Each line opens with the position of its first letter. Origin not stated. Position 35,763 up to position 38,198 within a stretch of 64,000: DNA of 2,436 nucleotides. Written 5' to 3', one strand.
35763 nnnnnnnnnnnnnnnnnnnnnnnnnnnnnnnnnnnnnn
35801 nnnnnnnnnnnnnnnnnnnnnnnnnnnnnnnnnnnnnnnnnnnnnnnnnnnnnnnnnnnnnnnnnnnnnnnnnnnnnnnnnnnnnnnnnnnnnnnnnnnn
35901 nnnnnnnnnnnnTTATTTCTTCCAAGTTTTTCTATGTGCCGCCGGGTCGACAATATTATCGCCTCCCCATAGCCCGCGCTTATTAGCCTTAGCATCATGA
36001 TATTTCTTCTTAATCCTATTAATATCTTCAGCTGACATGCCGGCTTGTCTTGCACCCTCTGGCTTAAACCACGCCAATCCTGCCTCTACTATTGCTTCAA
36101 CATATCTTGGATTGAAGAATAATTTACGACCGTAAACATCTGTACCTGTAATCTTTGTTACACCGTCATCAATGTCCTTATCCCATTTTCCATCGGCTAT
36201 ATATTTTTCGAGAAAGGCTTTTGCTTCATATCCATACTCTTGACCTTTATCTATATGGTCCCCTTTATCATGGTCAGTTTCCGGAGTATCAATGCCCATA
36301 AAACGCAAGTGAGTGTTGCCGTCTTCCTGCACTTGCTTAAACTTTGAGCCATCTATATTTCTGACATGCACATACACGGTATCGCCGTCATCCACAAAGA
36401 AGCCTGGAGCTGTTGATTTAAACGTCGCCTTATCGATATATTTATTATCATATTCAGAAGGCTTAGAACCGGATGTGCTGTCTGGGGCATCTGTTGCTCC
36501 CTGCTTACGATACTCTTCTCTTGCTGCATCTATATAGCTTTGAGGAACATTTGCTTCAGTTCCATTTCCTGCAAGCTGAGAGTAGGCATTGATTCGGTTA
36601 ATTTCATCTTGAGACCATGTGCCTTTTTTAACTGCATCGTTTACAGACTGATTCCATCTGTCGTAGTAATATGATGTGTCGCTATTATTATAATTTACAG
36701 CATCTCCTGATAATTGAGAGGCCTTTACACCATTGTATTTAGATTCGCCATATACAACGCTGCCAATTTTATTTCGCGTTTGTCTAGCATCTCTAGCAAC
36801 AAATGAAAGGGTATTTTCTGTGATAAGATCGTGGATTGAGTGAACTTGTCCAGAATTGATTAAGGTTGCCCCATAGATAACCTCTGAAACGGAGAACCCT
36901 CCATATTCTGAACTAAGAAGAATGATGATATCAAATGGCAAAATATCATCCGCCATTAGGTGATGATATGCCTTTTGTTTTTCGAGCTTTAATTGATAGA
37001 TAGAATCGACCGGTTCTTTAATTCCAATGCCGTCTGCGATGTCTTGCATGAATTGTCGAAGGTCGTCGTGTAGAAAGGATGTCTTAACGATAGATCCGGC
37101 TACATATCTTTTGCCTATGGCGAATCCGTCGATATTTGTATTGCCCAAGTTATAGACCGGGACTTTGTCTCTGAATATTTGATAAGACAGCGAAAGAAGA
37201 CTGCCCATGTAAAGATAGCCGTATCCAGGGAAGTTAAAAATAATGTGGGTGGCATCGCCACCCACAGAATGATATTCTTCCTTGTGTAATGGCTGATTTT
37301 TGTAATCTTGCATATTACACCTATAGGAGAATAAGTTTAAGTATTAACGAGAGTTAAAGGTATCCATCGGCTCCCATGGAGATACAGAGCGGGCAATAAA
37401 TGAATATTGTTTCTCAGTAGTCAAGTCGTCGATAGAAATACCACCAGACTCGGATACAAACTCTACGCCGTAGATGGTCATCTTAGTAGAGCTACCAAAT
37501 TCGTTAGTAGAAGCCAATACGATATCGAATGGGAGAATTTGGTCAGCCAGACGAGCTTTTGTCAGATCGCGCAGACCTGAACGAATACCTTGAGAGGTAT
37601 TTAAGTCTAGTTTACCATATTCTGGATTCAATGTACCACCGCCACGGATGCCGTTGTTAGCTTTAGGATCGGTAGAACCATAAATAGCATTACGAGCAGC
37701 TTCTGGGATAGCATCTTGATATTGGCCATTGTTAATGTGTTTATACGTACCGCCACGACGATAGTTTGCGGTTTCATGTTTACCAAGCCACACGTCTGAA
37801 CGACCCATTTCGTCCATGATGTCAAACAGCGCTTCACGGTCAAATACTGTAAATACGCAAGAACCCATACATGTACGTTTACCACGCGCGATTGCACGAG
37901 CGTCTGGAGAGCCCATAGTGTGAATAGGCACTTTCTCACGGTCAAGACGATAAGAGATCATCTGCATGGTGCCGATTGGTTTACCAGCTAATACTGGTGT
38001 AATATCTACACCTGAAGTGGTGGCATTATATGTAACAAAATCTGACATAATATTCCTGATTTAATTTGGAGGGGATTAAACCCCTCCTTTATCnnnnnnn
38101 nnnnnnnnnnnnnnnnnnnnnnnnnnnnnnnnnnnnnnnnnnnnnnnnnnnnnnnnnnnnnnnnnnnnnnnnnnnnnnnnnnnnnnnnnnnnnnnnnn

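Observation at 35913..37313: Tail-tube paralog fused to a staphylococcal nuclease domain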

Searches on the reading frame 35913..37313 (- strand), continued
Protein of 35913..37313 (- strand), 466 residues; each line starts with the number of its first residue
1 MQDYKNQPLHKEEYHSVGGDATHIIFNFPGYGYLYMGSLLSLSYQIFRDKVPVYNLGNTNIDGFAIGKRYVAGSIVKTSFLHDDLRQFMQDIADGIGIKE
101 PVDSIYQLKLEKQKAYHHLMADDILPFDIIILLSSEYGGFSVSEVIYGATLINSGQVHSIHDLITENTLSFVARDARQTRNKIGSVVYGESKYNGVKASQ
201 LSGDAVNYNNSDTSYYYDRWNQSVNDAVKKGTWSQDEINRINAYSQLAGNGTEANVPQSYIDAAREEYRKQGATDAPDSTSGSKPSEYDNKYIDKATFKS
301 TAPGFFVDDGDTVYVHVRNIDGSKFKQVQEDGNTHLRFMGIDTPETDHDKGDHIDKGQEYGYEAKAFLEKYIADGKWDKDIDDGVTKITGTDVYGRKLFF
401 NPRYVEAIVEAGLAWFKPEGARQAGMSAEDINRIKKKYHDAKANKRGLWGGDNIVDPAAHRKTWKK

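Call 35: find_encoding_contigs(protein=window:35913-37313:-, flank=3000, max_places=4)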
Protein window:35913-37313:- (466 aa): 6 contigs read that carry it; 2 places shown.
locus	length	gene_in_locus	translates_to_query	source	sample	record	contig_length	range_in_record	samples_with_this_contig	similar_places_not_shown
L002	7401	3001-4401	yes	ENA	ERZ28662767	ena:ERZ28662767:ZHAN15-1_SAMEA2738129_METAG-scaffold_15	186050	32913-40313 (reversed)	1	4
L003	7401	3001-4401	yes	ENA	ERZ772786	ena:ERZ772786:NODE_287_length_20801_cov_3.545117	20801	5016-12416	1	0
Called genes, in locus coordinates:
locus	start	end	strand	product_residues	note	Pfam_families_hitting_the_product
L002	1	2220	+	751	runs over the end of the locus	-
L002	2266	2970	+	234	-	-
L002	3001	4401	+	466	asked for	PF00565:SNase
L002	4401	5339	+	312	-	-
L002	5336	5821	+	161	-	-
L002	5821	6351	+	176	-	-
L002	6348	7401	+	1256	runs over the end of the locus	-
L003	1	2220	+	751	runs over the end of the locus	-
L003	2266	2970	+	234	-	-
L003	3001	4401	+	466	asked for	PF00565:SNase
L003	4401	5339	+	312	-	-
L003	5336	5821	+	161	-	-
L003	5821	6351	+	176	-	-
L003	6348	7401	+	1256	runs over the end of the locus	-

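Call 36: find_encoding_contigs(protein=P0071, flank=10000, max_places=3)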
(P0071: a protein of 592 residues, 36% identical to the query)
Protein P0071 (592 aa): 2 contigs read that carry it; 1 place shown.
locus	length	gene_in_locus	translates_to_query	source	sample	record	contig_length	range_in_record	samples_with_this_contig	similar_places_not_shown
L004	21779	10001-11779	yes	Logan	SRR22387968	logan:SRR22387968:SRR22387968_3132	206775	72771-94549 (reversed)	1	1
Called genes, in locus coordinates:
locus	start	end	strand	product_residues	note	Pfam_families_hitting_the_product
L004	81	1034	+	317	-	-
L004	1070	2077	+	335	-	-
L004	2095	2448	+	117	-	-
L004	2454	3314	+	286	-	-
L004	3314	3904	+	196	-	-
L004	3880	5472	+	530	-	-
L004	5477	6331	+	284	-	-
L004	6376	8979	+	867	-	-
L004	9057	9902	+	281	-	-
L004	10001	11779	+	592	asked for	PF01471:PG_binding_1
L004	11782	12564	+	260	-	PF01471:PG_binding_1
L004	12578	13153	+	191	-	-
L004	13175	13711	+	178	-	-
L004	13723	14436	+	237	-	-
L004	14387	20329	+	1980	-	-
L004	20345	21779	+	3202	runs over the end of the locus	-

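Call 42: find_related_loci(query=A1, collection=genome_contigs, flank=6000)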
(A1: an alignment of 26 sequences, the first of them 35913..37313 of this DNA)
Query A1 (466 aa) in genome_contigs; peptide patterns used: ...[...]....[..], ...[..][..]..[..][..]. (x = any residue, [..] = any of these).
16 stretches matched a pattern, but none encodes a relative of the query by tblastn (E <= 1e-3).

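Call 43: find_related_loci(query=A1, collection=viral_contigs, flank=6000)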
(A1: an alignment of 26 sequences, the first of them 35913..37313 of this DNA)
Query A1 (466 aa) in viral_contigs; peptide patterns used: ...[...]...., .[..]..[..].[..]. (x = any residue, [..] = any of these).
53 stretches matched a pattern; 25 encode a relative of the query (tblastn E <= 1e-3); 24 distinct loci.
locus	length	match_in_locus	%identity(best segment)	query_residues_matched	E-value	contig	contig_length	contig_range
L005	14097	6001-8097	96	1-466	0e+0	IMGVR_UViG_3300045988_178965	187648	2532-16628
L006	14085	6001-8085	81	1-466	0e+0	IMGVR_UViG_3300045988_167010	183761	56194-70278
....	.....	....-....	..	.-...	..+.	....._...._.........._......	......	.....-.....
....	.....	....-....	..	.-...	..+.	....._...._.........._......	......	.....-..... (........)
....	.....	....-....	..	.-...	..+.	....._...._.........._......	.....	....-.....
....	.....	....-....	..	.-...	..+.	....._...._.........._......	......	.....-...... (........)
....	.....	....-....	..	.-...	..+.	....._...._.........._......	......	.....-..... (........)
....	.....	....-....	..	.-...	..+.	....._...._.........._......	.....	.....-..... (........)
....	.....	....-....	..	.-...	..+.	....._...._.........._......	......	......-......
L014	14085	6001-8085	81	1-466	0e+0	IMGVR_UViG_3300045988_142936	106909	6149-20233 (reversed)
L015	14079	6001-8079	83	1-466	0e+0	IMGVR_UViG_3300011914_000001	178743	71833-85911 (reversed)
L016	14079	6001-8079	52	9-466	1e-134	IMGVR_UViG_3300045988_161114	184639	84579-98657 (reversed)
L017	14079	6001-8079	51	9-466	2e-134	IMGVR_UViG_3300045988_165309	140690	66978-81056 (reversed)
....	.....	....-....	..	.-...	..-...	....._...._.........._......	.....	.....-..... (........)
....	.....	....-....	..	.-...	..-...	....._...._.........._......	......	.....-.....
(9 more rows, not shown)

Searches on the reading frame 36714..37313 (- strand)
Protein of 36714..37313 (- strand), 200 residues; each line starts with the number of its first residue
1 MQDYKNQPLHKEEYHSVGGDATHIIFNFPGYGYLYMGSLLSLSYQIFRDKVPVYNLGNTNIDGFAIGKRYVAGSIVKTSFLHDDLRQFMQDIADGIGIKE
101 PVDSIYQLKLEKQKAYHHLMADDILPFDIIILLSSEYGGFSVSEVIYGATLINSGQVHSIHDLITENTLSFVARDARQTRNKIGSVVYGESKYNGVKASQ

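Call 28: search_solved_structures(query=A2, max_evalue=10, show_alignments=3)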
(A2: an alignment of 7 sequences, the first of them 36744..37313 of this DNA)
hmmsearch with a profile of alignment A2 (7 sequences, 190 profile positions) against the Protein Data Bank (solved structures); distinct sequences matched with E-value up to 10: 1.
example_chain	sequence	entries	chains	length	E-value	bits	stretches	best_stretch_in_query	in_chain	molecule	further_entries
3k4x_A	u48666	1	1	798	3.4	10.5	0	158-174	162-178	Proliferating cell nuclear antigen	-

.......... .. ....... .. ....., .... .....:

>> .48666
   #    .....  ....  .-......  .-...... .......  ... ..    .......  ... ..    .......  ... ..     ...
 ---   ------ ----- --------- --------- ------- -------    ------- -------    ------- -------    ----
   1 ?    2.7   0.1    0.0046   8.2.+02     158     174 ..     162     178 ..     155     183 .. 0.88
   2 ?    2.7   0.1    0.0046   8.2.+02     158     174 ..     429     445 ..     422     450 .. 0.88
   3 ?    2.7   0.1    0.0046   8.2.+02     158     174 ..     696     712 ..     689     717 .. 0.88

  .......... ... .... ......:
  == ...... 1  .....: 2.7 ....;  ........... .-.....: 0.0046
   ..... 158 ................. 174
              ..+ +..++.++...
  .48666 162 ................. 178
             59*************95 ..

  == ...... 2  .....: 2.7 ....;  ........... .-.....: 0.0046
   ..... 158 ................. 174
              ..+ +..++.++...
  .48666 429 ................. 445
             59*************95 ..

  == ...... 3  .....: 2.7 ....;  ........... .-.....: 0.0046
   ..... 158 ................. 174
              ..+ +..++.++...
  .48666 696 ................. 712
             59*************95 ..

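Call 29: find_homologous_proteins(query=A2, max_evalue=0.001)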
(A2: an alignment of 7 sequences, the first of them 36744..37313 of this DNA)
Query A2 (7 sequences) (190 aa, profile of the alignment): 622 proteins with E <= 0.001 among 5790 candidates; the best 120 are listed.
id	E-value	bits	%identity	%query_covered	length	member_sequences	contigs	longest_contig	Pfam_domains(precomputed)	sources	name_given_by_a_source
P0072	3.7e-76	273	59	91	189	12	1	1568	-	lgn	-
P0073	4.2e-70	253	77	95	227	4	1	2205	-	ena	-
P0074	1.8e-66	241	34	85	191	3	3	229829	-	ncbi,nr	ncbi:virion structural protein_gp101 [Bacillus phage vB_BceM_WH1]|nr:virion structural protein_gp101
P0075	3.6e-66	240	32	92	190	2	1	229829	-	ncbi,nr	ncbi:virion structural protein_gp100 [Bacillus phage vB_BceM_WH1]|nr:virion structural protein_gp100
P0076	1.7e-62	228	34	73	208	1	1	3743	-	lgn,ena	-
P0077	4.5e-62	227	32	73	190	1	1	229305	-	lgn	-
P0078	7.7e-61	223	36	79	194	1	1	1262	-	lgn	-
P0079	9.2e-61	223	33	73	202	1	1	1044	-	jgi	jgi:hypothetical protein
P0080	1.9e-60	222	31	89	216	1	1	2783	-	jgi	jgi:hypothetical protein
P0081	3.1e-60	221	35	73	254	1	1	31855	-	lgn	-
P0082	3.2e-60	221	44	29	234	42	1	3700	-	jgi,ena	-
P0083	4.0e-60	221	35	83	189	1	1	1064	-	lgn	-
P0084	4.4e-60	221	35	83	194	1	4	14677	-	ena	-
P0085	4.9e-60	220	34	73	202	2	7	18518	-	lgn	-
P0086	5.4e-60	220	35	83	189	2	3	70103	-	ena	-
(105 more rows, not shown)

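Call 38: predict_structure(alignment_id=A3)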
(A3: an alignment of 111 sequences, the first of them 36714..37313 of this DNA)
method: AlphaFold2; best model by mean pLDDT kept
length: 200 residues; sequences in the alignment: 111
mean_pLDDT: 70.9   pTM: 0.62
mean pLDDT of the five models: 70.9, 70.3, 69.8, 68.2, 67.4
residues with pLDDT >= 90: 38; 70-90: 82; 50-70: 44; < 50: 36
segments of 3 or more residues with pLDDT < 50: 1-10, 12-15, 113-118, 185-200
pLDDT, mean of each block of 10 residues (from residue 1): 42 50 75 77 90 93 92 79 72 73 58 48 78 73 85 81 78 86 49 39
secondary structure, 60 per line:
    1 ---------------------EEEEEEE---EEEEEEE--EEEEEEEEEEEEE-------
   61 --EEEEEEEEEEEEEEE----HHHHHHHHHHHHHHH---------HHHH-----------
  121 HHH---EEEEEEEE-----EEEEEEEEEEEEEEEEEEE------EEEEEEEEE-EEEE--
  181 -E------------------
elements in order: E22-28 E32-38 E41-53 E63-77 H82-96 H106-109 E127-134 E140-158 E165-173 E175-178

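Call 53: find_related_loci(query=A3, collection=viral_contigs, flank=4000)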
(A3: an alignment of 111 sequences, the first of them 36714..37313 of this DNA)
Query A3 (200 aa) in viral_contigs; peptide patterns used: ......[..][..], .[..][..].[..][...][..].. (x = any residue, [..] = any of these).
256 stretches matched a pattern; 228 encode a relative of the query (tblastn E <= 1e-3); the best 80 are kept; 80 distinct loci.
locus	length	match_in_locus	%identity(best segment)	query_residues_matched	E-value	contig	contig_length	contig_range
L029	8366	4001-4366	38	36-175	5e-22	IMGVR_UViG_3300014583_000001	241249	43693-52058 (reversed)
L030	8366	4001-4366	38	36-175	6e-22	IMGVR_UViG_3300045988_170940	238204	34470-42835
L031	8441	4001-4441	36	14-175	1e-21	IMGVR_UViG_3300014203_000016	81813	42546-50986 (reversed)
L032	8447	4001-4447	34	32-200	1e-21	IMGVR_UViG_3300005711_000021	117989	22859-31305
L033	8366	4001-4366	34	35-174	2e-21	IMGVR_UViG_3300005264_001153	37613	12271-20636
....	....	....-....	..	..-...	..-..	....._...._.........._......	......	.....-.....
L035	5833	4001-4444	35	18-175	2e-21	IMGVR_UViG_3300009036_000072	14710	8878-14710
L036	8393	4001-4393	35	37-175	4e-21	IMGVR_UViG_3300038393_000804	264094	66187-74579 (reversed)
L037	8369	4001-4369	36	36-174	3e-21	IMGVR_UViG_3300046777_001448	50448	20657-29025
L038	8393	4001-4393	35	37-175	4e-21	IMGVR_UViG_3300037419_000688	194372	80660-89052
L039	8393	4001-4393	35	37-175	4e-21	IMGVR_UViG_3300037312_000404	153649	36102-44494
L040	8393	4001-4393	35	37-175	4e-21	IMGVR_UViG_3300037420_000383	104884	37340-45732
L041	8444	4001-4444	34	10-175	4e-21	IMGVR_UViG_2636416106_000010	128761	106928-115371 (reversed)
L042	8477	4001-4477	33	10-175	5e-21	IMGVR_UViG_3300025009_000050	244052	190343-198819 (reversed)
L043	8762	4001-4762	34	10-180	4e-21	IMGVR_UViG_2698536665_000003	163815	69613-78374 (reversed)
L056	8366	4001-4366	36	36-175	2e-20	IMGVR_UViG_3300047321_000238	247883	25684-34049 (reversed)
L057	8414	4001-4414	35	31-176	2e-20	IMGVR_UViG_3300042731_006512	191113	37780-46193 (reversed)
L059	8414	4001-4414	34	36-192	2e-20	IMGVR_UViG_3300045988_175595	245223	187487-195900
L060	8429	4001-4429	36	33-184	2e-20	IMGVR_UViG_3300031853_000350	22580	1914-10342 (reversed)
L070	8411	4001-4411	32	24-175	5e-20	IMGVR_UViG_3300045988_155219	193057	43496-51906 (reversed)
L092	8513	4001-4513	33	36-174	3e-19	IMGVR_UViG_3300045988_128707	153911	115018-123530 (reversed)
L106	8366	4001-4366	32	36-175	4e-19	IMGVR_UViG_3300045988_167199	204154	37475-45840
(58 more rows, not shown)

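Call 55: search_protein_families(library=pfam, proteins=[L029:3893-6631:+, L032:3815-6589:+, L033:3911-6382:+, L056:3860-6580:+, L059:3851-6598:+, L092:4670-7405:+, L060:3467-7567:+, L070:3278-4849:+, L106:3161-4813:+, L057:3437-4582:+], max_evalue=0.001)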
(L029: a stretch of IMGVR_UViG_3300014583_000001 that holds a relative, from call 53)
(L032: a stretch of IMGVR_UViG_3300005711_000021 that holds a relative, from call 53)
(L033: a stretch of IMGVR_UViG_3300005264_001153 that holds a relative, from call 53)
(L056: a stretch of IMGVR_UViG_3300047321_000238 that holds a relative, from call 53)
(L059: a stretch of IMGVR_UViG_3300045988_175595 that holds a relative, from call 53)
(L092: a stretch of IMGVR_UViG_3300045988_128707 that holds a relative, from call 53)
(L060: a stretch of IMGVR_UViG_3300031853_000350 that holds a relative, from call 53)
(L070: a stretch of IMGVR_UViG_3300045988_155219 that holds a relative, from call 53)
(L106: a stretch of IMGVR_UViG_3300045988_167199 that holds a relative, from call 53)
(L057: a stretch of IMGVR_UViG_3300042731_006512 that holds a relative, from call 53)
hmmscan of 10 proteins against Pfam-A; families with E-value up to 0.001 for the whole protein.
L029:3893-6631:+ (913 aa): 1 family
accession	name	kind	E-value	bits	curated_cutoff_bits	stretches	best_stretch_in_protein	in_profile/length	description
PF00041.27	fn3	-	0.00088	19.9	25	0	643-721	10-81/84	Fibronectin type III domain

L032:3815-6589:+ (925 aa): 0 families

L033:3911-6382:+ (824 aa): 0 families

L056:3860-6580:+ (907 aa): 0 families

L059:3851-6598:+ (916 aa): 0 families

L092:4670-7405:+ (912 aa): 0 families

L060:3467-7567:+ (1367 aa): 0 families

L070:3278-4849:+ (524 aa): 0 families

L106:3161-4813:+ (551 aa): 0 families

L057:3437-4582:+ (382 aa): 0 families

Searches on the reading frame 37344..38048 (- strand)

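Call 3: search_protein_families(library=pfam, proteins=[window:37344-38048:-], max_evalue=0.01)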
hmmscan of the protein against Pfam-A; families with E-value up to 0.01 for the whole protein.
window:37344-38048:- (234 aa): 0 families

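Call 4: search_protein_families(library=phrogs, proteins=[window:37344-38048:-], max_evalue=0.001)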
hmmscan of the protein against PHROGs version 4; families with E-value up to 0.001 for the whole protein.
window:37344-38048:- (234 aa): 2 families
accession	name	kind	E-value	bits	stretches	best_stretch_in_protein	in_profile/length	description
phrog_9206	-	head and packaging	9.3e-45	154.2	1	8-229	22-167/501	major head protein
phrog_34314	-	unknown function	1.8e-14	54.3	1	168-223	97-152/450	-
